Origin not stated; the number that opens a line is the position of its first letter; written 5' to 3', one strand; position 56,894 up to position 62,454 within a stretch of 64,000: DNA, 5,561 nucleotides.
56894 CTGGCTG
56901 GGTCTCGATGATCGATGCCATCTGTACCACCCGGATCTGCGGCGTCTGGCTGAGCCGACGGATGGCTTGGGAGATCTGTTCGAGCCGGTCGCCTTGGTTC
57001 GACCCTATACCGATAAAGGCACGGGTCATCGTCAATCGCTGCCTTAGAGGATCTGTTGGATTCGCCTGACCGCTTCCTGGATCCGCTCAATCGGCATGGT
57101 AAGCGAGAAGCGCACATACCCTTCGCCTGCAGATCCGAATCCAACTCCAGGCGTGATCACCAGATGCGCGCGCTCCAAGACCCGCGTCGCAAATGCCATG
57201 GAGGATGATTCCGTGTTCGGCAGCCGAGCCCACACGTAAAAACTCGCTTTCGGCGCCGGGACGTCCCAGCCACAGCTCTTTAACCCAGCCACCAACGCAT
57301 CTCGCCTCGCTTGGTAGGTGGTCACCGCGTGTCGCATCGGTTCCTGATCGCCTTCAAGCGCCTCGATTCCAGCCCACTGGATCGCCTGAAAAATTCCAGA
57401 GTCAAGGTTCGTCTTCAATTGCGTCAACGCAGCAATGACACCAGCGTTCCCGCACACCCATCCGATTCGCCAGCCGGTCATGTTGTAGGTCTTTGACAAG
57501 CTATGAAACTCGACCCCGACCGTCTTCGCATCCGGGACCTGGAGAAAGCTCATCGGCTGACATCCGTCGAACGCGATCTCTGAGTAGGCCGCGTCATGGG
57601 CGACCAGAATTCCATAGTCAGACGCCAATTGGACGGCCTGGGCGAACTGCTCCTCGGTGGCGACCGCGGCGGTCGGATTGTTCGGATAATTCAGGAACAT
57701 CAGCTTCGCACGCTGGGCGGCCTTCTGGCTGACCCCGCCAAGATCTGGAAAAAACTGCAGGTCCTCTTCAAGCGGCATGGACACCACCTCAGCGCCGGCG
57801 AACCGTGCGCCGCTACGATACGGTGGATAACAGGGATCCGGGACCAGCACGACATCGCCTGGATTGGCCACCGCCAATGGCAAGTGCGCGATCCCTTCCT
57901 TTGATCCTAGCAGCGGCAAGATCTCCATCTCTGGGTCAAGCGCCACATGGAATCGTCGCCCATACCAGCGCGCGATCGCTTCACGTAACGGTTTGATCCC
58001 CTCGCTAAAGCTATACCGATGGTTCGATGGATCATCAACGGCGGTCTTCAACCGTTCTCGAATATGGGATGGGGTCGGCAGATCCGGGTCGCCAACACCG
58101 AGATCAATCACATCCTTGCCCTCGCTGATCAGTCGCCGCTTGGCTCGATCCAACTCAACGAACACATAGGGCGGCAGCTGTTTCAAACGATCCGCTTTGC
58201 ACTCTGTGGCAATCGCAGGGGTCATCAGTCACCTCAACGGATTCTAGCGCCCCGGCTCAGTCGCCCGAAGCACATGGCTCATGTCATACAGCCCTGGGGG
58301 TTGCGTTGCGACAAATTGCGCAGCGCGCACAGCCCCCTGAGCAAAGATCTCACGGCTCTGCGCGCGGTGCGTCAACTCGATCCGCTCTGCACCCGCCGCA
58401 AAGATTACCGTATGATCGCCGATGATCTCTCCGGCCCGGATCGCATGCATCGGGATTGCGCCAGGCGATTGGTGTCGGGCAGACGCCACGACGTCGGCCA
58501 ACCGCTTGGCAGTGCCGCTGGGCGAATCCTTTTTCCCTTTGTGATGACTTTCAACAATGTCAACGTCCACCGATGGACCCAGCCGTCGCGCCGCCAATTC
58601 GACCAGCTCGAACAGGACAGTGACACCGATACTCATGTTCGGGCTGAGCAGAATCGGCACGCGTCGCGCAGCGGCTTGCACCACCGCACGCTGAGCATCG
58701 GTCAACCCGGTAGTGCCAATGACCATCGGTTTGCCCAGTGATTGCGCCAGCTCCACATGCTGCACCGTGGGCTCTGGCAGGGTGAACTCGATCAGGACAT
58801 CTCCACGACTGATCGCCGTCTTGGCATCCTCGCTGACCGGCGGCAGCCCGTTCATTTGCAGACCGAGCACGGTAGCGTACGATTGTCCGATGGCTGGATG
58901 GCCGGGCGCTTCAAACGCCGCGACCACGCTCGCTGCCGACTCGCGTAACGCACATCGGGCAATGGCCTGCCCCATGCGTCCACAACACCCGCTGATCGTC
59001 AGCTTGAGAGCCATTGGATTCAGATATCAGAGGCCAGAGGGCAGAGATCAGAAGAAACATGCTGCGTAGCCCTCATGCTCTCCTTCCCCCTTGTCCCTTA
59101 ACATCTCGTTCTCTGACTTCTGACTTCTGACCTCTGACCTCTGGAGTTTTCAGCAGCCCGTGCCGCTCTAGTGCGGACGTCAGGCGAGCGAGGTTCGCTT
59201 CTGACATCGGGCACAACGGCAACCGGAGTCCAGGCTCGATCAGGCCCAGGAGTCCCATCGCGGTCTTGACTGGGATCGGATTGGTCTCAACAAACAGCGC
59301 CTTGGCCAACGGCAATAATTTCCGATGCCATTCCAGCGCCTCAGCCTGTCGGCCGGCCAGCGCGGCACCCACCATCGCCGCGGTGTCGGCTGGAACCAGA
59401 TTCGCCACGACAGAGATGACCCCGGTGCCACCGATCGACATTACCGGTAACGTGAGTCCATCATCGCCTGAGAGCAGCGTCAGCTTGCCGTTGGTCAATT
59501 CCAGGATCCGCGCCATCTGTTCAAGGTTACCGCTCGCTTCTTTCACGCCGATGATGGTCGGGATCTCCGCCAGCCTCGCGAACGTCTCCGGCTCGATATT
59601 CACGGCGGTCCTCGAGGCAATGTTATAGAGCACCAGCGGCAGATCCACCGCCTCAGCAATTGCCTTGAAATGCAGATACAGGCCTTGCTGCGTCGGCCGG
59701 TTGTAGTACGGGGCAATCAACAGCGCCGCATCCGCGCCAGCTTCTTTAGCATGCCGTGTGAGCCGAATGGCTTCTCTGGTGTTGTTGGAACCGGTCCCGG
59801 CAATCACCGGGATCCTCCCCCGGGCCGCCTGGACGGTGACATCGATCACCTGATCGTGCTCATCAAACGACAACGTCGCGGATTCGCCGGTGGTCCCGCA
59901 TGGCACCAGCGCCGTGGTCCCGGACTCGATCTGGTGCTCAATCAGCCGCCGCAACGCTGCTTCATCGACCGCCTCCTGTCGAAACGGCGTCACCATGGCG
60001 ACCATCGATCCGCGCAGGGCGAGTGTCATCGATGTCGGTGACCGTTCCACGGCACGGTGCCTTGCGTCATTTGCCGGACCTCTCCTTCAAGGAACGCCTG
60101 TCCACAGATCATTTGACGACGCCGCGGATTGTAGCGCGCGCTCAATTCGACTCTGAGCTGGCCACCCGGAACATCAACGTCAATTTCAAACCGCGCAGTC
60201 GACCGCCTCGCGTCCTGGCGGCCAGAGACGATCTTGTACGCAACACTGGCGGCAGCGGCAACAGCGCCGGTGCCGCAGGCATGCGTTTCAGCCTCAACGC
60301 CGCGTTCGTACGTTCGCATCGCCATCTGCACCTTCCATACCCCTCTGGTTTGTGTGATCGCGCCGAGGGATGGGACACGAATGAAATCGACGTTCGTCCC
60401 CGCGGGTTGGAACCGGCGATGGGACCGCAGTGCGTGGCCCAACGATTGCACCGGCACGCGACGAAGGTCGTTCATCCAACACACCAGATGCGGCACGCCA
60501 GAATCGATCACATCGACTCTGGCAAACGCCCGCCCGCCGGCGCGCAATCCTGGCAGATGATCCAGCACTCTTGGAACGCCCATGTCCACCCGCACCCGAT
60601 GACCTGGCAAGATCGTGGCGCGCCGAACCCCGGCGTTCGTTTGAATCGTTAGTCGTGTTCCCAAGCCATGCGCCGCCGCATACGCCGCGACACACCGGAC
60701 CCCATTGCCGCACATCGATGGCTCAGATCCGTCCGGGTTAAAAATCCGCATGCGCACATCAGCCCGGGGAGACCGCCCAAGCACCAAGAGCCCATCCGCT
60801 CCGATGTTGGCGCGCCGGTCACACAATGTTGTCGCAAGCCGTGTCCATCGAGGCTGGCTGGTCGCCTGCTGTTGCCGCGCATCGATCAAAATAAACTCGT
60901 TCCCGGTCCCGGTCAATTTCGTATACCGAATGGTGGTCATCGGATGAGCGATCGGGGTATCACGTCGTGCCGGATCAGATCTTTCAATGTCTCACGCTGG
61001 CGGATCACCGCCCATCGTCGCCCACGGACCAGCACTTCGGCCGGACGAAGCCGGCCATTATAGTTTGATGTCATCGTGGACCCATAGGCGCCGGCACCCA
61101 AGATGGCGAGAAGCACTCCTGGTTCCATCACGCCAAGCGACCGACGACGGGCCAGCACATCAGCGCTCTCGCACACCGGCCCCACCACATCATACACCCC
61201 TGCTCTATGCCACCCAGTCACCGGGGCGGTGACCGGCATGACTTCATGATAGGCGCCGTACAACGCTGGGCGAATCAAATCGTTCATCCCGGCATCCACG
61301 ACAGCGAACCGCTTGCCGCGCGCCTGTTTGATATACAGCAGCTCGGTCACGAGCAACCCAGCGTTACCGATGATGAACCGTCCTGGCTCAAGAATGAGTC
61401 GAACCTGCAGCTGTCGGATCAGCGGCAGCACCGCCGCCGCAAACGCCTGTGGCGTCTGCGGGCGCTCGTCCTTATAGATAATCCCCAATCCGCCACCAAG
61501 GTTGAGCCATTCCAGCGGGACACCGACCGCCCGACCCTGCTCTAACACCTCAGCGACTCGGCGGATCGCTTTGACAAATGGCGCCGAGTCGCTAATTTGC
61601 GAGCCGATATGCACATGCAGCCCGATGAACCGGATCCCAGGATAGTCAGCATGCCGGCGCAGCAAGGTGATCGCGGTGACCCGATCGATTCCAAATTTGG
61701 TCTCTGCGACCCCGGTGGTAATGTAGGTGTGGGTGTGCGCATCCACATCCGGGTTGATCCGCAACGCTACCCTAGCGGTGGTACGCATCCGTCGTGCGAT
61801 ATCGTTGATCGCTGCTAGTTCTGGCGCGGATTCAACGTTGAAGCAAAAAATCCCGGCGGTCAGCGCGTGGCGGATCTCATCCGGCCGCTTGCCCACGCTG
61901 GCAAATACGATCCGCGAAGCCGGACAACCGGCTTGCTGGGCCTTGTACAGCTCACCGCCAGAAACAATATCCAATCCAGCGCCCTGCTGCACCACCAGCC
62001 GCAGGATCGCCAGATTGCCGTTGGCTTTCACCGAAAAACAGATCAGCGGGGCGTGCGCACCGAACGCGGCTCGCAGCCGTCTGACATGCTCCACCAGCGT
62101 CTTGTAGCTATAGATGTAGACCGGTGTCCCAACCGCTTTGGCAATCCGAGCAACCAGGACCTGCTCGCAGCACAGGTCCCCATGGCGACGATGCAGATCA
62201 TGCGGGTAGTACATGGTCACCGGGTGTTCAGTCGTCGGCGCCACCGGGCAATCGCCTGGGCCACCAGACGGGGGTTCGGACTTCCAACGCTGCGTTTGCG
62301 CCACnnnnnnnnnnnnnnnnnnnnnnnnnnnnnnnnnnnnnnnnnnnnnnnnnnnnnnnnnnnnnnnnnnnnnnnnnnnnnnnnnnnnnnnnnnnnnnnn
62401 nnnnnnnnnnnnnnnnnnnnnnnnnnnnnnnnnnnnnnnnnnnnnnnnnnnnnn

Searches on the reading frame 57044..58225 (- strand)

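Call 7: search_protein_families(library=ncbifam, proteins=[window:57044-58225:-])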
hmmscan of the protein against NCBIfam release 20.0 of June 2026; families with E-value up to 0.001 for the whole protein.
window:57044-58225:- (393 aa): 67 families (the best 25 are shown)
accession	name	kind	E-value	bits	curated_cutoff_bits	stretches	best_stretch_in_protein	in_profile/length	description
NF006756.0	PRK09276.1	subfamily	1.1e-167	557.9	507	1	10-392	4-385/387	LL-diaminopimelate aminotransferase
TIGR03540.1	DapC_direct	equivalog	3.2e-163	543.1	593.25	1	11-391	3-382/383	LL-diaminopimelate aminotransferase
NF005977.0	PRK08068.1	subfamily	4.2e-133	444.3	494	1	10-392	5-386/391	transaminase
NF004611.0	PRK05942.1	equivalog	7.1e-133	443.4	628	1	10-391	8-388/394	aspartate aminotransferase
NF006033.0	PRK08175.1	equivalog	4.3e-127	424.5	647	1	8-392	7-393/407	alanine transaminase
NF005815.0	PRK07681.1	equivalog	8.8e-125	416.8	545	1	10-392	5-385/399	LL-diaminopimelate aminotransferase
NF006604.0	PRK09148.1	equivalog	7.2e-123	410.5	648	1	12-392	6-388/406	LL-diaminopimelate aminotransferase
NF005613.0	PRK07366.1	equivalog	7.5e-121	403.8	486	1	11-393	4-388/391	LL-diaminopimelate aminotransferase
NF006387.0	PRK08636.1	equivalog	8.2e-110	367.6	675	1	8-393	4-398/403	LL-diaminopimelate aminotransferase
NF004937.0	PRK06290.1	equivalog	2.8e-94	316.2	585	1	20-383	25-390/410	LL-diaminopimelate aminotransferase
NF041364.1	GntC_guanitoxin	equivalog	4.6e-89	298.8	415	1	40-391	1-355/356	guanitoxin biosynthesis PLP-dependent (S)-gamma-hydroxy-L-arginine cyclodehydratase GntC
TIGR03537.1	DapC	equivalog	1.3e-74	251.2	453.6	1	39-391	2-349/350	succinyldiaminopimelate transaminase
NF041091.1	asp_aminotase_Arch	equivalog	3.6e-67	226.8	550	1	14-392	4-374/376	aspartate aminotransferase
NF006229.0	PRK08361.1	equivalog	2.5e-66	224.3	624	1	34-392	30-387/391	aspartate aminotransferase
NF005588.0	PRK07309.1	equivalog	4.4e-66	223.4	576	1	31-391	24-384/391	pyridoxal phosphate-dependent aminotransferase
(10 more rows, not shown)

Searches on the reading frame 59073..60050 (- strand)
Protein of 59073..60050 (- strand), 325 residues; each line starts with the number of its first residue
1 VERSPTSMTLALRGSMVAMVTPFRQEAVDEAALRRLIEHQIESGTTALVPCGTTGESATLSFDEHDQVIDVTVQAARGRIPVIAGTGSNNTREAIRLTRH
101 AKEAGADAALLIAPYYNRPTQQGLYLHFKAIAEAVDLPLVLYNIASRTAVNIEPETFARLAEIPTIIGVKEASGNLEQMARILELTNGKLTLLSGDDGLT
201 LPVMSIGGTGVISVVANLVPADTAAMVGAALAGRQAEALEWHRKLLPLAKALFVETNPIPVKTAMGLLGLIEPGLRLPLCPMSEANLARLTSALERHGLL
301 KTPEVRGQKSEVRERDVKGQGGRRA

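Call 66: search_protein_families(library=pfam, max_evalue=0.00001, proteins=[window:59073-60050:-])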
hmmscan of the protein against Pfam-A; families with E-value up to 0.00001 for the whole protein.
window:59073-60050:- (325 aa): 1 family
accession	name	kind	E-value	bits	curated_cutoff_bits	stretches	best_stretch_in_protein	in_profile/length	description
PF00701.28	DHDPS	-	2.9e-103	345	22.1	1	12-295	2-287/289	Dihydrodipicolinate synthetase family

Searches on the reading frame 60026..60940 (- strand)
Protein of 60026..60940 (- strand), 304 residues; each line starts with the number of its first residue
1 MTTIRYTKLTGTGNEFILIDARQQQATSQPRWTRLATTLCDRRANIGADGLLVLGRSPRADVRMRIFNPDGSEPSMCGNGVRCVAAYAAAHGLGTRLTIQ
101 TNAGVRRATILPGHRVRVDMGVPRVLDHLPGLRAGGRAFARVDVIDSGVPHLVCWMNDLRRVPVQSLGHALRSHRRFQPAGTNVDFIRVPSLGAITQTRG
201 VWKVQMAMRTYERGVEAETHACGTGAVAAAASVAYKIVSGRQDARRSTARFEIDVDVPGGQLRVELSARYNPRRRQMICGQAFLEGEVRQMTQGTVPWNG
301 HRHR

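Call 47: find_encoding_contigs(protein=window:60026-60940:-, flank=10000, max_places=3)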
Protein window:60026-60940:- (304 aa): no gene with exactly this product is on record in the collection.
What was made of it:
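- Tried and rejected: The look-up from the right end failed (call 47).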

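Call 66: search_protein_families(library=pfam, max_evalue=0.00001, proteins=[window:60026-60940:-])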
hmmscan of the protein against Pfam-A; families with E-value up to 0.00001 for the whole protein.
window:60026-60940:- (304 aa): 1 family
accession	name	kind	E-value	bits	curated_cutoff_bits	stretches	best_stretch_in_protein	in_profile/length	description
PF01678.24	DAP_epimerase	-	2.3e-43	147.5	34.7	2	7-124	2-119/121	Diaminopimelate epimerase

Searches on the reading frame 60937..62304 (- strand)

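Call 66: search_protein_families(library=pfam, max_evalue=0.00001, proteins=[window:60937-62304:-])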
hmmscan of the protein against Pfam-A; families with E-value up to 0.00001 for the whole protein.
window:60937-62304:- (455 aa): 2 families
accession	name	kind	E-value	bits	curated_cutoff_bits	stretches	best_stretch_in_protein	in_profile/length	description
PF02784.22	Orn_Arg_deC_N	-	1.4e-61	208.5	23.4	1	69-312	3-246/247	Pyridoxal-dependent decarboxylase, pyridoxal binding domain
PF00278.28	Orn_DAP_Arg_deC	-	1.8e-24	86.3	23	1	91-405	5-95/95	Pyridoxal-dependent decarboxylase, C-terminal sheet domain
